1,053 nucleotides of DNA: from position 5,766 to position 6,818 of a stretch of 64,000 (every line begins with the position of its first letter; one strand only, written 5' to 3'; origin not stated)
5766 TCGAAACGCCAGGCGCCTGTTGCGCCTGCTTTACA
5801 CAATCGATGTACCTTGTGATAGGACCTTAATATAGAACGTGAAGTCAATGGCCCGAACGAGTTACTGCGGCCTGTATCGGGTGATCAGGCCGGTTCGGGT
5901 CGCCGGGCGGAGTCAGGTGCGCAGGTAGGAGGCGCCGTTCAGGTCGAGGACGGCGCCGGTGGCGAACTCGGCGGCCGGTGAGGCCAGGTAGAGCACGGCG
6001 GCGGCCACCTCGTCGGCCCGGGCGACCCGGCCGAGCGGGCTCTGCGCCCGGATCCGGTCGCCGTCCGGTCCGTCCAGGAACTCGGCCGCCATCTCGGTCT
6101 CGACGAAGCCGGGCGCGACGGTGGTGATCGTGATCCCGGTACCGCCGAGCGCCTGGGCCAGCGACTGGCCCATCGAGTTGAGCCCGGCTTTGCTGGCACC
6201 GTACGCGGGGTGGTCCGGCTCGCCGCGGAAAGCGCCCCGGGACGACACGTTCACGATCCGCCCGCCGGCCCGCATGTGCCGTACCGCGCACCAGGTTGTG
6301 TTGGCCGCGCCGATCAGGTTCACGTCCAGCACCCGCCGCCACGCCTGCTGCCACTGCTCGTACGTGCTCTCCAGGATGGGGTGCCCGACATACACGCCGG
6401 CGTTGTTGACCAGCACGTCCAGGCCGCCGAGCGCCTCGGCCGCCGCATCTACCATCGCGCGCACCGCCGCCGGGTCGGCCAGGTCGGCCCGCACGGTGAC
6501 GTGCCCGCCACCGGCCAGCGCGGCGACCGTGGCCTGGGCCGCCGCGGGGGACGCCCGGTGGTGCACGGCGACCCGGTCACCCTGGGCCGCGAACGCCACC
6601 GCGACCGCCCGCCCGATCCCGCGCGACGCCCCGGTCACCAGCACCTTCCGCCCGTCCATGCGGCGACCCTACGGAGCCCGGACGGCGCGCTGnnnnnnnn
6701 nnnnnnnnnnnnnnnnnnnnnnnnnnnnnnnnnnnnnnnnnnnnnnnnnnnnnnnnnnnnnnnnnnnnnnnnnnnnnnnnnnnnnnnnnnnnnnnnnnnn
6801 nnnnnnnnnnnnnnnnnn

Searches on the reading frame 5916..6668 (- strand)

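Call 65: search_protein_families(library=pfam, proteins=[window:5916-6668:-], max_evalue=0.001)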
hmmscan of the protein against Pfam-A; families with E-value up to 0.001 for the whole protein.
window:5916-6668:- (251 aa): 5 families
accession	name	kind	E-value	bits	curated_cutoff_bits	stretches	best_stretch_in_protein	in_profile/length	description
PF13561.12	adh_short_C2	-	4.2e-55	187.3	27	1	13-244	1-232/236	Enoyl-(Acyl carrier protein) reductase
PF00106.31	adh_short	-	4.9e-49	166.9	26.6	1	8-197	2-190/195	short chain dehydrogenase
PF08659.16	KR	-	2.8e-10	40.8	22.6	1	9-180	3-174/180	KR domain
PF01370.27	Epimerase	-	8.4e-05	22.5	20.9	1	9-123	1-103/240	NAD dependent epimerase/dehydratase family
PF02882.25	THF_DHG_CYH_C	-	0.00054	19.7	27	0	3-49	33-79/160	Tetrahydrofolate dehydrogenase/cyclohydrolase, NAD(P)-binding domain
